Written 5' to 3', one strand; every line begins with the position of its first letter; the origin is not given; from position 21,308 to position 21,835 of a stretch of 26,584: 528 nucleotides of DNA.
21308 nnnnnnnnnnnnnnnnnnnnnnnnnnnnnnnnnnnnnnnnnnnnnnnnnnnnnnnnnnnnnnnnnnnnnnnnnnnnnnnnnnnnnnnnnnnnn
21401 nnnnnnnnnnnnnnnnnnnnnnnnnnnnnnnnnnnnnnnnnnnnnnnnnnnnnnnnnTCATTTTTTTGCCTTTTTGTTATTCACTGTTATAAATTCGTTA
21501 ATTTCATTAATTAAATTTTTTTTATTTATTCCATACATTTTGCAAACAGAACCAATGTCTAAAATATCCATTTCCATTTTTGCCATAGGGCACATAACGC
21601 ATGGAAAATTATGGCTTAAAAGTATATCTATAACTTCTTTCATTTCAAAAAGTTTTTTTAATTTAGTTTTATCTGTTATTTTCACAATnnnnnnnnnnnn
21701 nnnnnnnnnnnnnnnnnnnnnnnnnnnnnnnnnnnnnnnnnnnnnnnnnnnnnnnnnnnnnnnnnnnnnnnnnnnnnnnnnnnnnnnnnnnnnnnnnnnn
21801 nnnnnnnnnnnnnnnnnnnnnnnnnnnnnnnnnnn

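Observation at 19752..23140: ArsR - NifS - DUF1858(CxxC) - secreted (Grx)2-CcdA-like fusion: a compact four-gene thiol/sulfur operon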

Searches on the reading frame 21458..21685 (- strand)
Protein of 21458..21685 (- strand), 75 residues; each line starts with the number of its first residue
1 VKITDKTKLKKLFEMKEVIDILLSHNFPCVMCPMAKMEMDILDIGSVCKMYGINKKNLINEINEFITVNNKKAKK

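Call 3: search_protein_families(library=pfam, proteins=[window:21458-21685:-], max_evalue=0.1)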
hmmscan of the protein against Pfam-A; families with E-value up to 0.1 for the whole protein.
window:21458-21685:- (75 aa): 1 family
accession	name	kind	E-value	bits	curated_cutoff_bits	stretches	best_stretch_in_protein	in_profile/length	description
PF08984.16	DUF1858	-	1.1e-05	25.8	32.2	1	3-58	1-58/59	Domain of unknown function (DUF1858)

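Call 4: search_protein_families(library=ncbifam, proteins=[window:21458-21685:-], max_evalue=0.1)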
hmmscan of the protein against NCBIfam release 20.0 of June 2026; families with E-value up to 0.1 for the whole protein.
window:21458-21685:- (75 aa): 3 families
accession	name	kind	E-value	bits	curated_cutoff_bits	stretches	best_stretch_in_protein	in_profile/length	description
TIGR03980.1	prismane_assoc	subfamily_domain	8.6e-08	32.1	44.95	1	4-63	2-58/58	hybrid cluster protein-associated redox disulfide domain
NF000127.2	trim_DfrA20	exception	0.015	15.3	325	1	12-70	82-140/169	trimethoprim-resistant dihydrofolate reductase DfrA20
NF041366.1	GntA_guanitoxin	equivalog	0.086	12.7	145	1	14-72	23-82/232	guanitoxin biosynthesis heme-dependent pre-guanitoxin N-hydroxylase GntA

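Call 27: find_homologous_proteins(query=window:21458-21685:-, max_evalue=0.001)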
Query window:21458-21685:- (75 aa): 5 proteins with E <= 0.001 among 7 candidates.
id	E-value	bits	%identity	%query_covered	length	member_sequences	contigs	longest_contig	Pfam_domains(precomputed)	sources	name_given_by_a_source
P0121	5.3e-41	155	100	100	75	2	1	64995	PF08984.17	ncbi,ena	-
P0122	3.4e-36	139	91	100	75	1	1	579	PF08984.17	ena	-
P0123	1.2e-28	116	77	88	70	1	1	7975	-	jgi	-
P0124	3.8e-21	92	65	91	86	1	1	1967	PF08984.17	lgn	-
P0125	5.2e-20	88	63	87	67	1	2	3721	PF08984.17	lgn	-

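Call 31: find_related_loci(query=A3, collection=metagenome_contigs, flank=5000)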
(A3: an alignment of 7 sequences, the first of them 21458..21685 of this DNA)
Query A3 (75 aa) in metagenome_contigs; peptide patterns used: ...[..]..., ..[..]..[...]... (x = any residue, [..] = any of these).
600 stretches matched a pattern (row limit reached: there are more); 39 encode a relative of the query (tblastn E <= 1e-3); 39 distinct loci.
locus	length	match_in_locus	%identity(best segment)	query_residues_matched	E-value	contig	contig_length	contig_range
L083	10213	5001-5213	56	1-71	9e-27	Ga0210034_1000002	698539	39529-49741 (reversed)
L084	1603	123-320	56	1-66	2e-25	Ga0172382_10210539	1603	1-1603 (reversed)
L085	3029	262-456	57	1-65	1e-20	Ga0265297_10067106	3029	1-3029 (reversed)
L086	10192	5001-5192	56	1-64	1e-20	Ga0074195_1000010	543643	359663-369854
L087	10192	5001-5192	50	1-64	4e-19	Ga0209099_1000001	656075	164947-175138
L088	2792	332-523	53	1-64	5e-19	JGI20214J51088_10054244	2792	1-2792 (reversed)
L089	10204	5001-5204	51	1-75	7e-19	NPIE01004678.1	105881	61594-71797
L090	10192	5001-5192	52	1-64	7e-19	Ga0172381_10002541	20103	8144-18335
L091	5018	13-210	53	1-66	2e-18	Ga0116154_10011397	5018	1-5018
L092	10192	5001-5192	50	1-64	3e-18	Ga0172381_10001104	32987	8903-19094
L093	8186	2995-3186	52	1-64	5e-18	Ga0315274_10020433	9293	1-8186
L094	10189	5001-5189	54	1-63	6e-18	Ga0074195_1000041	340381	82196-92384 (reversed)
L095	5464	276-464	52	1-63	9e-18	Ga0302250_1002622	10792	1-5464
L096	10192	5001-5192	52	1-64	1e-17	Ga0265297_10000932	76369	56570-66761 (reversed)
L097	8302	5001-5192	52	1-64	2e-17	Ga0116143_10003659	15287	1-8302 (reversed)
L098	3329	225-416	47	1-64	2e-17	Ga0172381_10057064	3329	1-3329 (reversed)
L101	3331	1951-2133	46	3-63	2e-15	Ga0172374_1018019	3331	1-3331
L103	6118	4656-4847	48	1-64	6e-15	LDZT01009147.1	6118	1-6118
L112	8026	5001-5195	37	3-67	1e-11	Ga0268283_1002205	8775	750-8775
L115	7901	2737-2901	44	1-58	2e-7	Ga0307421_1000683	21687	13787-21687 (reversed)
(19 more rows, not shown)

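Call 36: search_protein_families(library=pfam, proteins=[L103:4222-4659:+], max_evalue=0.001)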
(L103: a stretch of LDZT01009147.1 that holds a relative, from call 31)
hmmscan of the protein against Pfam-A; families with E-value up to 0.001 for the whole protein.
L103:4222-4659:+ (145 aa): 1 family
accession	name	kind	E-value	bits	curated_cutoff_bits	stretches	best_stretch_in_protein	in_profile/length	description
PF01592.21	NifU_N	-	9.8e-42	142.5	22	1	3-122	2-124/127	NifU-like N terminal domain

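Call 52: find_homologous_proteins(query=L089:4579-5004:+, max_evalue=1e-10)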
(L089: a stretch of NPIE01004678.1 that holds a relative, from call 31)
Query L089:4579-5004:+ (141 aa): 8000 proteins with E <= 1e-10 among 8000 candidates; the best 120 are listed.
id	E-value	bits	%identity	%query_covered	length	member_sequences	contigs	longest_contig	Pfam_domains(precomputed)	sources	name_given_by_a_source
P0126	3.3e-81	288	100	98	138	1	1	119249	PF01592.22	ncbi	-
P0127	2.7e-65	237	86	91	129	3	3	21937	PF01592.22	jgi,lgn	jgi:nitrogen fixation protein NifU and related proteins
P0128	2.5e-62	227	83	90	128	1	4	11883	PF01592.22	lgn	-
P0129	7.1e-58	213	80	91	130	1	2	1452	PF01592.22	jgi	jgi:nitrogen fixation protein NifU and related proteins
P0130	4.9e-57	210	71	94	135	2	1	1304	PF01592.22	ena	-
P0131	5.8e-57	210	75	87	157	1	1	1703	PF01592.22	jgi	jgi:nitrogen fixation protein NifU and related proteins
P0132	7.5e-57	209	76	86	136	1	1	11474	PF01592.22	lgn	-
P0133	2.9e-56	207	78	92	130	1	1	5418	PF01592.22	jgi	-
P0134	3.0e-56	207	75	90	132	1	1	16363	PF01592.22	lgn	-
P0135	4.0e-56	207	71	88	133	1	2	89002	PF01592.22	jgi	-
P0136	5.4e-56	207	72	87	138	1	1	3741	PF01592.22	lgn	-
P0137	8.8e-56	206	73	87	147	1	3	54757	PF01592.22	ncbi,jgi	-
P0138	1.5e-55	205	71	91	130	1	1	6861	PF01592.22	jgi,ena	-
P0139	1.7e-55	205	77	88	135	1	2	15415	PF01592.22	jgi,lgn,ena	-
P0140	2.0e-55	205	72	94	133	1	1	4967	PF01592.22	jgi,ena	-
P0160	2.4e-54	201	72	94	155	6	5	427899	PF01592.22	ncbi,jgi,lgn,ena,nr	ncbi:MAG TPA: iron-sulfur cluster assembly scaffold protein [Candidatus Diapherotrites archaeon]|nr:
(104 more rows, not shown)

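Call 53: search_solved_structures(query=A3, max_evalue=1, show_alignments=2)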
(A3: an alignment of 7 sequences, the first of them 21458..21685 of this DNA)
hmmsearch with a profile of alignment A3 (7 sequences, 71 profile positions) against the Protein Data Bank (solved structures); distinct sequences matched with E-value up to 1: 6.
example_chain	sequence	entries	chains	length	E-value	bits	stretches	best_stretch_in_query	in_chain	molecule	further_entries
2k53_A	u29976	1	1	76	2.2e-07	34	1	1-70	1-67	A3DK08 Protein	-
2k5e_A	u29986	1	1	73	0.29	14.4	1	10-66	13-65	uncharacterized protein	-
4cc9_A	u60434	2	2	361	0.36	14.1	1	38-62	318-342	PROTEIN VPRBP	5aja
6zue_B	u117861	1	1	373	0.39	14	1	38-62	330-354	DDB1- and CUL4-associated factor 1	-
6zx9_B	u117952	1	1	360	0.39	14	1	38-62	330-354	DDB1- and CUL4-associated factor 1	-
6kuj_B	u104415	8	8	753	0.54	13.5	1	29-55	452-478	RNA-directed RNA polymerase catalytic subunit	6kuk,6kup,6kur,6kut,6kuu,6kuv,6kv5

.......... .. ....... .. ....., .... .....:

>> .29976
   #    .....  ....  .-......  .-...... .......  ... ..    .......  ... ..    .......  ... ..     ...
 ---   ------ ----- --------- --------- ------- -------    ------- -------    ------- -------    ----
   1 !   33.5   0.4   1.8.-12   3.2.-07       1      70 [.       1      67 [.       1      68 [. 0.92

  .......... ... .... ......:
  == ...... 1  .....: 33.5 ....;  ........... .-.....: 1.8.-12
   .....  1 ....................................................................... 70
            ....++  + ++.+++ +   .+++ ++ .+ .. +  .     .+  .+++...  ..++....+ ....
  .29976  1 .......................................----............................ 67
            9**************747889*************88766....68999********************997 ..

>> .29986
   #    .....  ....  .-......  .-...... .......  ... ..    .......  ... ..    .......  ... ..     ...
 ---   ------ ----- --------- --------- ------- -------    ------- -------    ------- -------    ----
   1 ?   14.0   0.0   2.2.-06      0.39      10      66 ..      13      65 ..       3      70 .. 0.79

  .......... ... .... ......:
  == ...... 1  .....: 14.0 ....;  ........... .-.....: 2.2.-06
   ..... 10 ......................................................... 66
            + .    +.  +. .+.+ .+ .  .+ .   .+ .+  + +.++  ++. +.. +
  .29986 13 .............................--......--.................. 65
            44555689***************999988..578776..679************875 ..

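Call 70: search_protein_families(library=pfam, proteins=[L090:5207-6052:+, L098:1282-2337:+, L092:4775-4996:+, L115:5069-5866:+, L096:1588-2589:+, L096:43-1572:+, L092:4297-4770:+, L101:2157-2483:-, L112:52-1047:+], max_evalue=0.001)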
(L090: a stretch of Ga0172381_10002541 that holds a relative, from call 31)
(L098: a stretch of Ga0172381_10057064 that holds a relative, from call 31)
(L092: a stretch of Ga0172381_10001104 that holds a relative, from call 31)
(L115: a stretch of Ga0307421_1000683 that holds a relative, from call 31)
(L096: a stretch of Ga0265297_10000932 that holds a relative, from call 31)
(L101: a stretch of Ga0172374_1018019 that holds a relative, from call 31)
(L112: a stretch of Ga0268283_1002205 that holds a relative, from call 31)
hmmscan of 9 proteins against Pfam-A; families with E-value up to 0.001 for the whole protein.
L090:5207-6052:+ (281 aa): 2 families
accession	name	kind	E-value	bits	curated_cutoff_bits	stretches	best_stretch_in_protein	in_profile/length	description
PF00753.33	Lactamase_B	-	1.3e-15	58.4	22.7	1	37-227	2-188/196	Metallo-beta-lactamase superfamily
PF12706.13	Lactamase_B_2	-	1.9e-09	37.9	27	1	53-207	2-164/200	Beta-lactamase superfamily domain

L098:1282-2337:+ (351 aa): 3 families
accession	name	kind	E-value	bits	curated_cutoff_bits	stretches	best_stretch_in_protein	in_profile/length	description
PF00406.28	ADK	-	1.4e-14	54.9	26.8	1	126-223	50-123/151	Adenylate kinase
PF13207.12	AAA_17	-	2.2e-09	38.1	27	1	58-198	6-121/136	AAA domain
PF01637.24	ATPase_2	-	0.00041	20.7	33.2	1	35-155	7-117/225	ATPase domain predominantly from Archaea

L092:4775-4996:+ (73 aa): 10 families
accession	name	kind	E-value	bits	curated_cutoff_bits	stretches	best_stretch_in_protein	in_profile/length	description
PF00037.32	Fer4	-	1.6e-07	31.3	21.1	1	8-28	1-21/24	4Fe-4S binding domain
PF13459.11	Fer4_15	-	1.9e-07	32.1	22.4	1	10-43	3-36/66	4Fe-4S single cluster domain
PF14697.11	Fer4_21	-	6.7e-07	29.8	35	1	10-54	3-47/59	4Fe-4S dicluster domain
PF13237.11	Fer4_10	-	2.9e-06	27.6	25.5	1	9-54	3-48/53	4Fe-4S dicluster domain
PF12837.12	Fer4_6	-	2.9e-06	27.4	25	1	10-28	4-22/24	4Fe-4S binding domain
PF12838.12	Fer4_7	-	4.9e-06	27.4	27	1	4-28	27-51/52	4Fe-4S dicluster domain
PF25160.1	LdpA_Fe-S-bd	-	7.4e-06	26.1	27.6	1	8-28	21-41/49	LdpA Fe-S cluster-binding domain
PF13187.11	Fer4_9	-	9.2e-06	26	27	0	14-58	1-51/52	4Fe-4S dicluster domain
PF12797.12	Fer4_2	-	1.4e-05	25.2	24.5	1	9-27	4-22/22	4Fe-4S binding domain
PF13370.11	Fer4_13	-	3.1e-05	25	24.5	1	10-59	1-56/58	4Fe-4S single cluster domain of Ferredoxin I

L115:5069-5866:+ (265 aa): 7 families
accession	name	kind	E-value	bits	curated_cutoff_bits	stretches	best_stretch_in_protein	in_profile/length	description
PF01171.26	ATP_bind_3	-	5.5e-19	69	27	1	20-210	1-181/182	PP-loop family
PF03054.22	tRNA_Me_trans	-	1.7e-14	54.4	20.6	1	20-133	2-128/202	tRNA methyl transferase HUP domain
PF01507.26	PAPS_reduct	-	1.7e-11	44.9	22.5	1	21-193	2-157/175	Phosphoadenosine phosphosulfate reductase domain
PF24167.1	DUF7411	-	2.6e-08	34.1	28.7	1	20-216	2-175/194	Family of unknown function (DUF7411)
PF02540.23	NAD_synthase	-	5.7e-06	26.1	21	1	7-100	6-98/242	NAD synthase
PF06508.19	QueC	-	2.4e-05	24.4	22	1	20-88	1-69/210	Queuosine biosynthesis protein QueC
PF02568.20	ThiI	-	0.00016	21.8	20.5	1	18-131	3-116/197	Thiamine biosynthesis protein (ThiI)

L096:1588-2589:+ (333 aa): 4 families
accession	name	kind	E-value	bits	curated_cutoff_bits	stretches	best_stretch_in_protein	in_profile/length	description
PF07479.19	NAD_Gly3P_dh_C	-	5.6e-55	185.9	25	1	182-322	1-141/142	NAD-dependent glycerol-3-phosphate dehydrogenase C-terminus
PF01210.29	NAD_Gly3P_dh_N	-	3.6e-47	160.7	23.1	1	5-162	1-157/158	NAD-dependent glycerol-3-phosphate dehydrogenase N-terminus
PF20618.3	GPD_NAD_C_bact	-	1.3e-19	70.9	27.6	1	242-308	1-66/66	Bacterial GPD, NAD-dependent C-terminal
PF03807.23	F420_oxidored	-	7.9e-06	26.8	21.6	1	5-110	1-93/94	NADP oxidoreductase coenzyme F420-dependent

L096:43-1572:+ (509 aa): 5 families
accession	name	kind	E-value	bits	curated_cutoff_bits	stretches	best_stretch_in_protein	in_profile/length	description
PF12705.13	PDDEXK_1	-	4.3e-36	125.6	22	1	253-504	1-246/247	PD-(D/E)XK nuclease superfamily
PF13361.12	UvrD_C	-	9.8e-29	101.3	25.6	1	12-187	213-348/350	UvrD-like helicase C-terminal domain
PF13538.12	UvrD_C_2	-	1.2e-12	47.9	27.4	2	111-138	2-29/52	UvrD-like helicase C-terminal domain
PF10926.14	DUF2800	-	3.4e-06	26.9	21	1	362-507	83-235/368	Protein of unknown function (DUF2800)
PF01930.23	Cas_Cas4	-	0.0001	22.9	22.7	1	390-505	52-159/160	Domain of unknown function DUF83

L092:4297-4770:+ (157 aa): 1 family
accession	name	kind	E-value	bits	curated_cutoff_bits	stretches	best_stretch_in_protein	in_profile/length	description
PF00719.24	Pyrophosphatase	-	6e-58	195.4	23.5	1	6-156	2-149/153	Inorganic pyrophosphatase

L101:2157-2483:- (108 aa): 0 families

L112:52-1047:+ (331 aa): 1 family
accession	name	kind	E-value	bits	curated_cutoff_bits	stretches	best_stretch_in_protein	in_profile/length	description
PF00391.29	PEP-utilizers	-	3.6e-14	52.6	23.1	1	10-62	20-72/72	PEP-utilising enzyme, mobile domain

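Call 80: find_encoding_contigs(protein=P0160, flank=5000, max_places=3)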
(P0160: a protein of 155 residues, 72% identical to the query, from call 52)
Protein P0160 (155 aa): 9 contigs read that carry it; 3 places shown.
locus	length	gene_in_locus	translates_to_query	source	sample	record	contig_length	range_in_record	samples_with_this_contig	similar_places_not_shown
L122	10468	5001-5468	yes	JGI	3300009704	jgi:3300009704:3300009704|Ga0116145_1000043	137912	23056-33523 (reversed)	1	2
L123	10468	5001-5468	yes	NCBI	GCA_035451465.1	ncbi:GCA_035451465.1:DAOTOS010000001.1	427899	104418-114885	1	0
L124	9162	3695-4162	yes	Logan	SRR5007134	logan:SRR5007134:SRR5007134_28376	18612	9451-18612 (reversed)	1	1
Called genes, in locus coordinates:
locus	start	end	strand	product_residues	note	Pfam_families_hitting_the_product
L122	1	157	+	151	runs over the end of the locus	PF01873:eIF-5_eIF-2B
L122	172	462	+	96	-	PF04242:DUF424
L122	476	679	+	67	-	-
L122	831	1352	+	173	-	-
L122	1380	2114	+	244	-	PF01163:RIO1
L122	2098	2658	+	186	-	PF00013:KH_1 (weak), PF21800:KH_KRR1_2nd (weak), PF22891:KH_PNO1_2nd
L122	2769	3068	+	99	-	-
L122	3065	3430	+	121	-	-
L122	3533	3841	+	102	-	PF01022:HTH_5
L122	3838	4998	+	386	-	PF00266:Aminotran_5, PF01212:Beta_elim_lyase (weak)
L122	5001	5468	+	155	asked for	PF01592:NifU_N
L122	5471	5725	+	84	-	-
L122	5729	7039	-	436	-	PF02629:CoA_binding, PF13380:CoA_binding_2, PF00549:Ligase_CoA (faint), PF13607:Succ_CoA_lig, PF19045:Ligase_CoA_2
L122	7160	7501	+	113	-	-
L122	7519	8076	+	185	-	PF01558:POR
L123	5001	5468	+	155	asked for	PF01592:NifU_N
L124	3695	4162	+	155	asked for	PF01592:NifU_N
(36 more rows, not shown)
